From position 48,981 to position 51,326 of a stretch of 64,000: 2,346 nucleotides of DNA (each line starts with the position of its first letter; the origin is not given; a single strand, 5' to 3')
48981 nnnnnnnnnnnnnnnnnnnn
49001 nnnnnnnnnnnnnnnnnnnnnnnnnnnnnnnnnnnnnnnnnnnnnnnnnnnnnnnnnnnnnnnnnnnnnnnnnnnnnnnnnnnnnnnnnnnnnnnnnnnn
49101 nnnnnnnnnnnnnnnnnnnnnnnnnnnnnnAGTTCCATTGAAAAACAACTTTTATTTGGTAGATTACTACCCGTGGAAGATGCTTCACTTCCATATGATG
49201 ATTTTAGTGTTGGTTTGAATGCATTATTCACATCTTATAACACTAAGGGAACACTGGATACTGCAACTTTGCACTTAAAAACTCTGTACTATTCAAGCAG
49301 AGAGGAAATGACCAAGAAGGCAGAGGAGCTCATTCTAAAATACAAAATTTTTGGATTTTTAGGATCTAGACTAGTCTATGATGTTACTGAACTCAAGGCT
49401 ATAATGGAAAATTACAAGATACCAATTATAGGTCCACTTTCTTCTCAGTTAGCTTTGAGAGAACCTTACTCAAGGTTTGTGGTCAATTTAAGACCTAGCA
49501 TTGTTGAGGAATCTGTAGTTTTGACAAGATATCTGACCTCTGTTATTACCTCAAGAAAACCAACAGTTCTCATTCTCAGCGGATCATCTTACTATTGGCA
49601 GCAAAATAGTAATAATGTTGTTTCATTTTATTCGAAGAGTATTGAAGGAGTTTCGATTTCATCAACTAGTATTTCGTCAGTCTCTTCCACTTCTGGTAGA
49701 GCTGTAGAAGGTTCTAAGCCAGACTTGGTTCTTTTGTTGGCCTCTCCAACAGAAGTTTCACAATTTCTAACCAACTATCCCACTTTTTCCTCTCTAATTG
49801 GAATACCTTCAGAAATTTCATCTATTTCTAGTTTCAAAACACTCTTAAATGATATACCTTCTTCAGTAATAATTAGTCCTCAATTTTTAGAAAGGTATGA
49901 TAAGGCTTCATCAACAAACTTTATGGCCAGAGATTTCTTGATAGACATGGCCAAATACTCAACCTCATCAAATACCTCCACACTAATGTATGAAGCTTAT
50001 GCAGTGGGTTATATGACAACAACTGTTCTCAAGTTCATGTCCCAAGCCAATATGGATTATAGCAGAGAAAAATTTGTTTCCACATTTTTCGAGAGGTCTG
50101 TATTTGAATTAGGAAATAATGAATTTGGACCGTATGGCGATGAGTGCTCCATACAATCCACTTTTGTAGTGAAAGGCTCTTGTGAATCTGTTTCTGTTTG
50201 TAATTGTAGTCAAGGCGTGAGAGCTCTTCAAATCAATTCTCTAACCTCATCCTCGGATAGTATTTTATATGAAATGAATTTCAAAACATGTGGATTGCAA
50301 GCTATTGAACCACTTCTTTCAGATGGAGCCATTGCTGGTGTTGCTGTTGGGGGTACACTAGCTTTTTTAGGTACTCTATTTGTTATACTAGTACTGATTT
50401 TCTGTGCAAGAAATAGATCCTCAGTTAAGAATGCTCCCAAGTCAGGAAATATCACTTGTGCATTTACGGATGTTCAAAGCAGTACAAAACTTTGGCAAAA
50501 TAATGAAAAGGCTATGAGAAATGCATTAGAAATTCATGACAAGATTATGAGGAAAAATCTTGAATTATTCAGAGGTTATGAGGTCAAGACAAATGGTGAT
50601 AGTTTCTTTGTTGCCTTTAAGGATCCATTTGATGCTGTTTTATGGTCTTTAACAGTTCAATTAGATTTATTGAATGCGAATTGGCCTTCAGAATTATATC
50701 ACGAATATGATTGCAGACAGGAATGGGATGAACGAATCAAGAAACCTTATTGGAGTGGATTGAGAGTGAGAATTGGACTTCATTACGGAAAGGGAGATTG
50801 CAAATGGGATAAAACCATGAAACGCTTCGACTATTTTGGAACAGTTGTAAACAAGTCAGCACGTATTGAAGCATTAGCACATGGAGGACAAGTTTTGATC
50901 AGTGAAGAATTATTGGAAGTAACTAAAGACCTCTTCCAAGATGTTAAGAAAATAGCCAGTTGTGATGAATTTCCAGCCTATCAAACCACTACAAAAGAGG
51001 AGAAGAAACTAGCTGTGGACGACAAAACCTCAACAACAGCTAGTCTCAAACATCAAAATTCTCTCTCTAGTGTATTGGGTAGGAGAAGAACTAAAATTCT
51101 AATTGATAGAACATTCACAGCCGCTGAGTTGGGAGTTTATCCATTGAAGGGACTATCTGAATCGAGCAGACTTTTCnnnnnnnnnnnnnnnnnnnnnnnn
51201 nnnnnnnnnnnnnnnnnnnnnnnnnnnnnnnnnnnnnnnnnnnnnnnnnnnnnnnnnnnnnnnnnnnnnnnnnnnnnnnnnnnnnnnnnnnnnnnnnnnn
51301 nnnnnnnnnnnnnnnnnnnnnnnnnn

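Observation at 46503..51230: Receptor-type class III cyclase with three tandem LivK/ANF-receptor-like ectodomain modules, cut by an assembly gap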

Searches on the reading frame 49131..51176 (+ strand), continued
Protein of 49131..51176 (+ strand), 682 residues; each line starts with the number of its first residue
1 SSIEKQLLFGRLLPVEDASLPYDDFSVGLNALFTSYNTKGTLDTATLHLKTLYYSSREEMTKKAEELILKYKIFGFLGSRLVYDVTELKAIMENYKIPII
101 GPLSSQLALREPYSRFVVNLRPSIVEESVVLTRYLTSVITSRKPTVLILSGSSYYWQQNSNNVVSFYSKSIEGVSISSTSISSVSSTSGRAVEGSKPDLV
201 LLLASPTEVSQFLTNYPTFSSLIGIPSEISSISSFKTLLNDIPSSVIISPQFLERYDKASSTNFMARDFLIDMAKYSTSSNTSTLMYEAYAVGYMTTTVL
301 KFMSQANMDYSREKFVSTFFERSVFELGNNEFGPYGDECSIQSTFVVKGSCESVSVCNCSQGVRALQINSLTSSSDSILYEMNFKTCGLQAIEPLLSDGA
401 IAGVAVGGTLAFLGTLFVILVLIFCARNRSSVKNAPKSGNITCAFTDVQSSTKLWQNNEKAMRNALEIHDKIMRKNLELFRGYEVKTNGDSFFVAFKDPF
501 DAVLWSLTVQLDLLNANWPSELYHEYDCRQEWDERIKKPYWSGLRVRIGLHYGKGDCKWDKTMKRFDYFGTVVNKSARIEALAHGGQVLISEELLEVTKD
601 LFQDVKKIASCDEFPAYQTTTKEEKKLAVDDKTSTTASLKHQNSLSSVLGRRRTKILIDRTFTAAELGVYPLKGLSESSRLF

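Call 67: list_cluster_members(proteins=[P0028, P0031, P0042, P0056, P0086, P0051, P0070, P0089, P0104, P0112])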
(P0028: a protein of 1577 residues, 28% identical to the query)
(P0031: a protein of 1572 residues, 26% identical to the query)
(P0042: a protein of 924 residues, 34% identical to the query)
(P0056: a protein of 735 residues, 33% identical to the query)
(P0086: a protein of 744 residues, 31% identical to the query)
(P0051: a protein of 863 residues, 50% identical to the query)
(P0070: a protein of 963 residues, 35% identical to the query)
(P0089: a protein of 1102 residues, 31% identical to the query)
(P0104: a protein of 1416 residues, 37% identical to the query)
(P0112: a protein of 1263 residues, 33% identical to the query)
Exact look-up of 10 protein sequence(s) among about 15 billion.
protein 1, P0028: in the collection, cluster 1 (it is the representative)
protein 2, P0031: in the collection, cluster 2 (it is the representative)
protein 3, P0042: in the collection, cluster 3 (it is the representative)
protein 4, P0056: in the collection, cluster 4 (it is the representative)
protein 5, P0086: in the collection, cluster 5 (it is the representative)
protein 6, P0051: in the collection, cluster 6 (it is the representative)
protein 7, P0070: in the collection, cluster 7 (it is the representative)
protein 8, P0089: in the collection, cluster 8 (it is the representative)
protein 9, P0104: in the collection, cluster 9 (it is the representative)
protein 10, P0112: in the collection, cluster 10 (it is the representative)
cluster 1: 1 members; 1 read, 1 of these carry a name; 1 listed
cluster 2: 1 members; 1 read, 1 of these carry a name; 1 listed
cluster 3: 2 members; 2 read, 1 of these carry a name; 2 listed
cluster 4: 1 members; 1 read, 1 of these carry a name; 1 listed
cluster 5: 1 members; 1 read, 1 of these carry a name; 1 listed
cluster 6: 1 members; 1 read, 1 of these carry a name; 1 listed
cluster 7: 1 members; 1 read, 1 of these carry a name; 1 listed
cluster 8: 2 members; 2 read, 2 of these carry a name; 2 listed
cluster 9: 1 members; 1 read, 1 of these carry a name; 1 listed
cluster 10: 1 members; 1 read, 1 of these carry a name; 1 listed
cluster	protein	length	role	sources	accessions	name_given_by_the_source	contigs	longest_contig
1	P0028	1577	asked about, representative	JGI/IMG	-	adenylate cyclase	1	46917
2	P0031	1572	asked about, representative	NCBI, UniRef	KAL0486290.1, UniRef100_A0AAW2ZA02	adenylate cyclase [Acrasis kona] | ATP pyrophosphate-lyase n=1 Tax=Acrasis kona TaxID=1008807 RepID=A0AAW2ZA02_9EUKA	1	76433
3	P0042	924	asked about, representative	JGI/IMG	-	class 3 adenylate cyclase/ABC-type branched-subunit amino acid transport system ...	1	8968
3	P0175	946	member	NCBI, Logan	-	-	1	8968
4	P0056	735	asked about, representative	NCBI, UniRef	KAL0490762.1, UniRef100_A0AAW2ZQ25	adenylate cyclase [Acrasis kona] | Adenylate cyclase n=1 Tax=Acrasis kona TaxID=1008807 RepID=A0AAW2ZQ25_9EUKA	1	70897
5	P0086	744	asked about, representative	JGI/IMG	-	class 3 adenylate cyclase/ABC-type branched-subunit amino acid transport system ...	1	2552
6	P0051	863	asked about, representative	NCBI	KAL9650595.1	hypothetical protein ABK040_006396 [Willaertia magna]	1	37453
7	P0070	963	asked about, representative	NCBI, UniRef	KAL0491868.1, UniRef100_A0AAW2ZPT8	hypothetical protein AKO1_010259 [Acrasis kona] | Guanylate cyclase domain-containing protein n=1 Tax=Acrasis kona TaxID=1008807 ...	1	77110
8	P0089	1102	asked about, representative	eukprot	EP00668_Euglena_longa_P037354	GGOE01048099.1.p1 GENE.GGOE01048099.1~~GGOE01048099.1.p1 ORF type:complete len:1191 ...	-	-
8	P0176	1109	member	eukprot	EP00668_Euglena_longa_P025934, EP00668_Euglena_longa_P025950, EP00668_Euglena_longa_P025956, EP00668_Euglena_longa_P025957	GGOE01032451.1.p1 GENE.GGOE01032451.1~~GGOE01032451.1.p1 ORF type:complete len:1198 ...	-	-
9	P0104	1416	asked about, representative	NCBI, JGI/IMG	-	class 3 adenylate cyclase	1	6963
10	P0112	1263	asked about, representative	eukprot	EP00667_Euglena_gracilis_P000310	EG_transcript_310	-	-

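Call 69: find_homologous_proteins(query=A4, max_evalue=1e-10)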
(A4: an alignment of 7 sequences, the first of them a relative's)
Query A4 (7 sequences) (1181 aa, profile of the alignment): 30 proteins with E <= 1e-10 among 8000 candidates.
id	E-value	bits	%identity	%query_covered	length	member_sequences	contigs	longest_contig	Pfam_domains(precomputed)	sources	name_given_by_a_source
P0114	0.0e+0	1664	100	100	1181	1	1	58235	PF25495.1,PF25493.2,PF00211.26,PF13458.13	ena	-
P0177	5.2e-265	900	43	74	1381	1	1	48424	PF01094.35,PF25493.2,PF00211.26,PF13458.13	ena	-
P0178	1.1e-264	899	39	87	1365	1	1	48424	PF01094.35,PF25493.2,PF13458.13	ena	-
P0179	6.7e-261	887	37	87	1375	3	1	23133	PF01094.35,PF25493.2,PF00211.26,PF13458.13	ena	-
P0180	1.9e-260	885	38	87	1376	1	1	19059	PF01094.35,PF25493.2,PF00211.26,PF13458.13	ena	-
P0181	1.3e-202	694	33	87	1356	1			PF01094.35,PF25493.2,PF00211.26,PF13458.13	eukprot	eukprot:PhF_6_TR25539/c0_g1_i1/m.35822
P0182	1.5e-183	631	42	59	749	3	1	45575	PF01094.35,PF25493.2,PF13458.13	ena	-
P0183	1.4e-158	548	32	32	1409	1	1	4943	PF25495.1,PF01094.35,PF25493.2,PF13458.13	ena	-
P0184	2.8e-28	116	28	17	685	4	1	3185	PF25872.1,PF13401.13,PF00211.26,PF00931.29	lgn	-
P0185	1.0e-23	101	32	17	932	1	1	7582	PF25872.1,PF13401.13,PF20703.4,PF00211.26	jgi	jgi:predicted ATPase/class 3 adenylate cyclase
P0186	2.4e-23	100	30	17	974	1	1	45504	PF09334.18,PF00133.29,PF00211.26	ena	-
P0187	7.4e-23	98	28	18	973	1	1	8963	PF25872.1,PF13424.13,PF20703.4,PF00211.26,PF13191.13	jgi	jgi:predicted ATPase/class 3 adenylate cyclase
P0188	3.4e-22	96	31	18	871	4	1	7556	PF25872.1,PF13424.13,PF13401.13,PF00211.26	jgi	jgi:predicted ATPase/class 3 adenylate cyclase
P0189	1.0e-21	95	29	17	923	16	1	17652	PF25872.1,PF13424.13,PF13401.13,PF20703.4,PF00211.26,PF07719.24,PF13481.13,PF13191.13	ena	-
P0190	2.9e-21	93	28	18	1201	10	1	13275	PF03704.24,PF25872.1,PF00486.35,PF00211.26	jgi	jgi:predicted ATPase/DNA-binding SARP family transcriptional activator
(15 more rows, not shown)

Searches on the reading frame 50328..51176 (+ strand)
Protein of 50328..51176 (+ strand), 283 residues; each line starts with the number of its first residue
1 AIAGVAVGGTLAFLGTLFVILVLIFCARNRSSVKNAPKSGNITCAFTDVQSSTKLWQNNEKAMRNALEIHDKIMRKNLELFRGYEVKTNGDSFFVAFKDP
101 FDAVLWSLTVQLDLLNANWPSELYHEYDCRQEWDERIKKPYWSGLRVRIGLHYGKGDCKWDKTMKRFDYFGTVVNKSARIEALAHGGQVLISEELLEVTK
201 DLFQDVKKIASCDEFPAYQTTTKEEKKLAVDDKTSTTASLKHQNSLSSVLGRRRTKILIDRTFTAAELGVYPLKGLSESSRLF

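Call 7: search_protein_families(library=pfam, max_evalue=0.1, proteins=[window:50328-51176:+])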
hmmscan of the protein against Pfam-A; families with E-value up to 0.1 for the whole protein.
seq(283 aa): 1 family
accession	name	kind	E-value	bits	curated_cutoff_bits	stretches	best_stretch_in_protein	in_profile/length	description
PF00211.25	Guanylate_cyc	-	2.1e-25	89.8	21.9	1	37-200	4-156/183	Adenylate and Guanylate cyclase catalytic domain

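Call 10: search_solved_structures(query=window:50328-51176:+, show_alignments=3, max_evalue=0.001)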
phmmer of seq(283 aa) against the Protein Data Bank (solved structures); distinct sequences matched with E-value up to 0.001: 9.
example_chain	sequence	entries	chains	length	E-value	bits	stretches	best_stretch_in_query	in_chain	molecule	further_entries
1fx4_A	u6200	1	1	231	2.5e-30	108.8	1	36-193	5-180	RECEPTOR-TYPE ADENYLATE CYCLASE GRESAG 4.3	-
1fx2_A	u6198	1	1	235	6.3e-29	104.2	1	39-193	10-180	RECEPTOR-TYPE ADENYLATE CYCLASE GRESAG 4.1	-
4wp3_A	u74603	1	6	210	1.4e-11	47.4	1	34-114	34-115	Ma1120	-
4wp8_A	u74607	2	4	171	5.7e-11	45.4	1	41-114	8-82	Ma1120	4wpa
4wp9_A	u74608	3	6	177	6.5e-11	45.2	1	41-114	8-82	Ma1120 | Cyclase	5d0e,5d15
5d0g_A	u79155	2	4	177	6.8e-09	38.5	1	41-196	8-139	Cyclase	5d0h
1ybt_A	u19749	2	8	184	1e-07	34.7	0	43-105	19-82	hydrolase, alpha/beta hydrolase fold family | lipJ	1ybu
3r5g_A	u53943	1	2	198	0.00013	24.5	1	41-204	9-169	CyaB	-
3et6_A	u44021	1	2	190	0.00097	21.6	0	132-194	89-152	Soluble guanylyl cyclase beta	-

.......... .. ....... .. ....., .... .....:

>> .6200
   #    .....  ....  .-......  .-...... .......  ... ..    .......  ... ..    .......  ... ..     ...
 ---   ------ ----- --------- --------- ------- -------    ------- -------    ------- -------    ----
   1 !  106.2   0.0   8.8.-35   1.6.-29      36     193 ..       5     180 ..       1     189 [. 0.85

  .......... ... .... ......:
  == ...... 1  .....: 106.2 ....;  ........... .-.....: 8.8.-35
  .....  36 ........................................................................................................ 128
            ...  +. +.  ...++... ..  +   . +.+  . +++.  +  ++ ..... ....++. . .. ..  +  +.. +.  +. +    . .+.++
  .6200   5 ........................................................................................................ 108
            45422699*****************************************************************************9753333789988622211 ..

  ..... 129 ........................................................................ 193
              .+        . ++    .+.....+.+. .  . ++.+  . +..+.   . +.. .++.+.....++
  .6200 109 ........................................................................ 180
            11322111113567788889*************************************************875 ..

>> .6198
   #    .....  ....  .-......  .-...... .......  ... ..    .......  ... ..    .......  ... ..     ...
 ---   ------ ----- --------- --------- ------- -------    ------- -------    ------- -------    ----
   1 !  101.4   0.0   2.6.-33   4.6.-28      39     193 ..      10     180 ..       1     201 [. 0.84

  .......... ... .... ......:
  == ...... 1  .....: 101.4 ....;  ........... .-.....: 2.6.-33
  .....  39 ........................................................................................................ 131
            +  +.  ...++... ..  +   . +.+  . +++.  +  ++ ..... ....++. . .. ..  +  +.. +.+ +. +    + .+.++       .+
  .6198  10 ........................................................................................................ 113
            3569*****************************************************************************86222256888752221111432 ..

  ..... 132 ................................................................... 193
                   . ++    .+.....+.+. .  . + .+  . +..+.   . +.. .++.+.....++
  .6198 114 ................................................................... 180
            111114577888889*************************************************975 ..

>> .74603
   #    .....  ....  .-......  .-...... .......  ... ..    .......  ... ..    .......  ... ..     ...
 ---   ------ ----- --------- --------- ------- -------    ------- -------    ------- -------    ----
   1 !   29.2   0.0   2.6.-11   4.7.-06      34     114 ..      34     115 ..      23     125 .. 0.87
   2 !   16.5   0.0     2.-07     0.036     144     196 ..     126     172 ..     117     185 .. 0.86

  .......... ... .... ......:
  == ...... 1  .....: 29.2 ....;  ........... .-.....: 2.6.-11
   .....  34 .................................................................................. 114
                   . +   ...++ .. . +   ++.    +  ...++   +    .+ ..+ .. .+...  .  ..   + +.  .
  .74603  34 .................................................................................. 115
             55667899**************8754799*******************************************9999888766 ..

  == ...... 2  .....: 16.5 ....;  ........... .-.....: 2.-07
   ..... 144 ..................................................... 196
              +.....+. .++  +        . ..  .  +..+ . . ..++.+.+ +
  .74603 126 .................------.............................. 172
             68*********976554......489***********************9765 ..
